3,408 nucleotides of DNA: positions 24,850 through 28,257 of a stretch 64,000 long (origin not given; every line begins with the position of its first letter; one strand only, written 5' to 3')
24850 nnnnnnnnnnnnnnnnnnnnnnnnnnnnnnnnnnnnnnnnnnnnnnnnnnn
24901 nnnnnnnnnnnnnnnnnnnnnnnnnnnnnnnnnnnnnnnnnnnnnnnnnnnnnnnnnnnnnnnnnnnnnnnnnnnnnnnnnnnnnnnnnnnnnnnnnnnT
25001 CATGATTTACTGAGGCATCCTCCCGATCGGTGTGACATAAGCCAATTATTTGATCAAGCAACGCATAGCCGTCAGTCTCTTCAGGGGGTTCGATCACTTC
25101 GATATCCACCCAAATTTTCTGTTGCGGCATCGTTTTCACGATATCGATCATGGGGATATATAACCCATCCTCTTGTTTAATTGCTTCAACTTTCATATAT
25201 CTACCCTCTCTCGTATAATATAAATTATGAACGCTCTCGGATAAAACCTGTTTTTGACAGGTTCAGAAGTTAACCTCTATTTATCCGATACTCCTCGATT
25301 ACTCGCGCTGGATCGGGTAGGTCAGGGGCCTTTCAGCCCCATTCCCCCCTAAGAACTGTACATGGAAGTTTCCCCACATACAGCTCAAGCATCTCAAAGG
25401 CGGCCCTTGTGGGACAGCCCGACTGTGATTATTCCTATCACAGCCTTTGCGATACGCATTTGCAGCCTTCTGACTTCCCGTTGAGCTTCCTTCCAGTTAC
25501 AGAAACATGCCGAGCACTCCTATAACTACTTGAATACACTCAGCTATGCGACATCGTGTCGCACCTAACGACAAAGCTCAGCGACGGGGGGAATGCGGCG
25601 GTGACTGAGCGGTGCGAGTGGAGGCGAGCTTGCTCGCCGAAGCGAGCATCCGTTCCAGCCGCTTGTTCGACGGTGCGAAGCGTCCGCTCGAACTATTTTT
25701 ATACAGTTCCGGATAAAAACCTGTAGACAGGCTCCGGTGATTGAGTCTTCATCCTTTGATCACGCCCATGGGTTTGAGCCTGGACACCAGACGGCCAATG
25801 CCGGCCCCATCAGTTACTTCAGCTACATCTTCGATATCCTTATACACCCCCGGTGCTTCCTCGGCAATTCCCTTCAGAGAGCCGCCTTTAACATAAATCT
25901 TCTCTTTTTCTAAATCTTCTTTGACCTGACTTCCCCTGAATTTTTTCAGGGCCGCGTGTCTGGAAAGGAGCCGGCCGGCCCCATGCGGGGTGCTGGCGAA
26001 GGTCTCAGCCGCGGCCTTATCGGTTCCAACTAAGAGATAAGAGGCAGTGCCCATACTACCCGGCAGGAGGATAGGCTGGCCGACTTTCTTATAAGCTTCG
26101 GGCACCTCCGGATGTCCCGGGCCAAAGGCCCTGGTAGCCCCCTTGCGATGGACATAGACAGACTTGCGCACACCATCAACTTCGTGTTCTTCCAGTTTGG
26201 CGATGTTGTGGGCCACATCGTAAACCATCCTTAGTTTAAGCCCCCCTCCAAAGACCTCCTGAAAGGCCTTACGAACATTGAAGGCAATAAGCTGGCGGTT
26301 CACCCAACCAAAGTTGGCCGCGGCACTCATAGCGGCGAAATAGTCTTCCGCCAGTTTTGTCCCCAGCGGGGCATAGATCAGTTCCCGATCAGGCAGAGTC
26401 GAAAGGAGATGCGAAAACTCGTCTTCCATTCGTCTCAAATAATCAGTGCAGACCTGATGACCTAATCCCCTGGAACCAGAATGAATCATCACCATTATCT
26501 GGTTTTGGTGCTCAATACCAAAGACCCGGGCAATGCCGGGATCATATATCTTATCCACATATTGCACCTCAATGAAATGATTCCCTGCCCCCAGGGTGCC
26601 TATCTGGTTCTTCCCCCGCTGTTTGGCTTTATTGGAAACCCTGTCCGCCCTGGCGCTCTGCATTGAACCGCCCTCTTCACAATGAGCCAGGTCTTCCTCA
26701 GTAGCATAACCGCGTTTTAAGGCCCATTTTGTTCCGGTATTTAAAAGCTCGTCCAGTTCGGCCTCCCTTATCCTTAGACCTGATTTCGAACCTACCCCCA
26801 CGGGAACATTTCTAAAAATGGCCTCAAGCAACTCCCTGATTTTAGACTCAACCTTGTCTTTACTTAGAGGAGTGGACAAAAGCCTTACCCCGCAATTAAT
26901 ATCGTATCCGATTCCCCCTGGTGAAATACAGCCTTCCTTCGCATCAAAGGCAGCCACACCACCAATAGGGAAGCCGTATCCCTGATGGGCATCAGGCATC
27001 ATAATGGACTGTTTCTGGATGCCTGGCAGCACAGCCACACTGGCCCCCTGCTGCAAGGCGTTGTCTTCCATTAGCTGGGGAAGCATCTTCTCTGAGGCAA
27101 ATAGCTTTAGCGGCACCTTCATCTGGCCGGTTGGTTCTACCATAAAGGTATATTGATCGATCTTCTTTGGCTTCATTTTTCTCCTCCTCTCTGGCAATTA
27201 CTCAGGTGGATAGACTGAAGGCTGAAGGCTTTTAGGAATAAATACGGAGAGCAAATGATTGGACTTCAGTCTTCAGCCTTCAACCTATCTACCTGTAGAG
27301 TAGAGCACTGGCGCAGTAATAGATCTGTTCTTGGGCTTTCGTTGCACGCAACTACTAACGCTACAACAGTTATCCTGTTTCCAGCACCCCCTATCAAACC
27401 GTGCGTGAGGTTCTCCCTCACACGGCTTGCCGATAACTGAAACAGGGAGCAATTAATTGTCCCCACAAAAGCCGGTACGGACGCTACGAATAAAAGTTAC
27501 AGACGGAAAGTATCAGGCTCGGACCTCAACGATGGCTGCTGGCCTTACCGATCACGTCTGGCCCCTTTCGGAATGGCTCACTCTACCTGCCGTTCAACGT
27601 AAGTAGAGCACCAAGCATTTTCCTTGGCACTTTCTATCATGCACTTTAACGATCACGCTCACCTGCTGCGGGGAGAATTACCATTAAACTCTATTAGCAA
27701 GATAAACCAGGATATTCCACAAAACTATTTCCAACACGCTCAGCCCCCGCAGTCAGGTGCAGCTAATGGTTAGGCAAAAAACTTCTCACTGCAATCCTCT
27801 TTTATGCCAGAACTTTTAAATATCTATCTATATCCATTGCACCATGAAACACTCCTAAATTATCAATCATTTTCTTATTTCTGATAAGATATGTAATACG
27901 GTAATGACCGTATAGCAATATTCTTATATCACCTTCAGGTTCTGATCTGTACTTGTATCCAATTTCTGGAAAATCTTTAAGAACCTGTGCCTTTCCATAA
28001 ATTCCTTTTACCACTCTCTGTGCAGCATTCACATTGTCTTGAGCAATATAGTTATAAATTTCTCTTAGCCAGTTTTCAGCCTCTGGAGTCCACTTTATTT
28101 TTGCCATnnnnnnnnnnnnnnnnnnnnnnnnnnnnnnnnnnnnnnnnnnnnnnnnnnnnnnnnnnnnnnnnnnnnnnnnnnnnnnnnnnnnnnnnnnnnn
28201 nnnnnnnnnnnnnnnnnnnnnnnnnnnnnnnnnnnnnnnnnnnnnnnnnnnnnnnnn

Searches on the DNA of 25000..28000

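Call 89: search_rna_families(source=window, start=25000, end=28000, threshold=evalue, max_evalue=1, show_alignments=3)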
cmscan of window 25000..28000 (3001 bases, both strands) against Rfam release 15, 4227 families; matches with E-value up to 1: 8.
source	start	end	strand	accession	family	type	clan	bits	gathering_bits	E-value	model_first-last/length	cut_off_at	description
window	25312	25388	-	RF00029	Intron_gpII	Intron;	-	58.8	40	2.5e-10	1-77/77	no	Group II catalytic intron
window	27295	27430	-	RF00029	Intron_gpII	Intron;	-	41.4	40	4.6e-06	1-77/77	no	Group II catalytic intron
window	27392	27431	-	RF04357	Plastid-ndhA-ndhB-2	Intron;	CL00155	27.1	53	0.004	1-41/41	no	Plastid-ndhA-ndhB-2 group II-D5 intron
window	25353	25386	-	RF04356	Plastid-ndhA-ndhB-1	Intron;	CL00155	26.7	61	0.0035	9-42/49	no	Plastid-ndhA-ndhB-1 group II-D5 intron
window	25349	25395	-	RF04336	Plastid-petD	Intron;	-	25.8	65.5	0.019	1-47/47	no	Plastid-petD group II-D5 intron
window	27870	27973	+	RF00618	U4atac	Gene; snRNA; splicing;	CL00007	22.3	53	0.66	1-132/132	no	U4atac minor spliceosomal RNA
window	27207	27291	+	RF03629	mir-641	Gene; miRNA;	-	21.8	100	0.71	1-98/98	no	mir-641 microRNA precursor family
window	27199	27294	+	RF04196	MIR5638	Gene; miRNA;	-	15.4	500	0.22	1-464/464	no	MIR5638 microRNA precursor family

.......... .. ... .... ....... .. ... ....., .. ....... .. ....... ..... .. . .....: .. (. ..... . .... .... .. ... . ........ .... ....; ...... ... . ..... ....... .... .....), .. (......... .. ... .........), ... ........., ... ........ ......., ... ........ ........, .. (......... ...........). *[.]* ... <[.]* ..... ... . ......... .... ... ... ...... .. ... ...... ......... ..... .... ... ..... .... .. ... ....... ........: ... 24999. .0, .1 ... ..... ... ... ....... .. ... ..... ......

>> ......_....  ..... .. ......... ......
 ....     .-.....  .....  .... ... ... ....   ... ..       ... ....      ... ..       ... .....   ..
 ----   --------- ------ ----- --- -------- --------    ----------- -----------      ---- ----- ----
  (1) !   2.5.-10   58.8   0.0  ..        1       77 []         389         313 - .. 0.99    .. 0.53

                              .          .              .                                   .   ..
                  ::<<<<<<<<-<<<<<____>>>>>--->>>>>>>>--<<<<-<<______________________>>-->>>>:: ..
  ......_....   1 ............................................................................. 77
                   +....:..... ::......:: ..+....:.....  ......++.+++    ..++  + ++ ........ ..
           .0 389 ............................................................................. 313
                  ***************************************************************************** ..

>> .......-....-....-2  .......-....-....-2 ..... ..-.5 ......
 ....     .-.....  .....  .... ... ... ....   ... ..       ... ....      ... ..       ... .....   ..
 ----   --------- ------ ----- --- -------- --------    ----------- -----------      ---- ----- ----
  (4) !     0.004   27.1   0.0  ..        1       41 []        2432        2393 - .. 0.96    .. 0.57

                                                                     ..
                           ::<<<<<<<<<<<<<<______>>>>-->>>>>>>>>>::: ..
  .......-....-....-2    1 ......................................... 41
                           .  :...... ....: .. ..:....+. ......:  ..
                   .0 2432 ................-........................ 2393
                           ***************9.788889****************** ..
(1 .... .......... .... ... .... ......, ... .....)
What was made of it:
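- Tried and rejected: Considered because intron domain V/VI lies next to copy A, on the opposite strand (call 89).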

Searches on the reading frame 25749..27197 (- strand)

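Call 103: search_protein_families(library=pfam, proteins=[window:25749-27197:-], max_evalue=0.00001)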
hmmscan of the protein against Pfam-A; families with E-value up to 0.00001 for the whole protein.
window:25749-27197:- (482 aa): 1 family
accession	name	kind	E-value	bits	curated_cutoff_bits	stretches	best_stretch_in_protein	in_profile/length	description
PF01139.22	RtcB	-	1e-169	565.7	27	1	51-482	2-426/426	tRNA-splicing ligase RtcB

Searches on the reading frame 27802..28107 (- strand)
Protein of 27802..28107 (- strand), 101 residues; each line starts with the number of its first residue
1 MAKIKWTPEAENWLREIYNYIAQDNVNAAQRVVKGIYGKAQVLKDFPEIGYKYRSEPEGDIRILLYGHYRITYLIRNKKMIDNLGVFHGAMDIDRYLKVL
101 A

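Call 103: search_protein_families(library=pfam, proteins=[window:27802-28107:-], max_evalue=0.00001)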
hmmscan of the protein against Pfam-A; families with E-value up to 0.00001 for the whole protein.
window:27802-28107:- (101 aa): 1 family
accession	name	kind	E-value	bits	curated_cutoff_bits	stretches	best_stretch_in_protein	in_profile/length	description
PF05016.21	ParE_toxin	-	8.2e-15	55.6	23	1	4-92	1-88/89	ParE toxin of type II toxin-antitoxin system, parDE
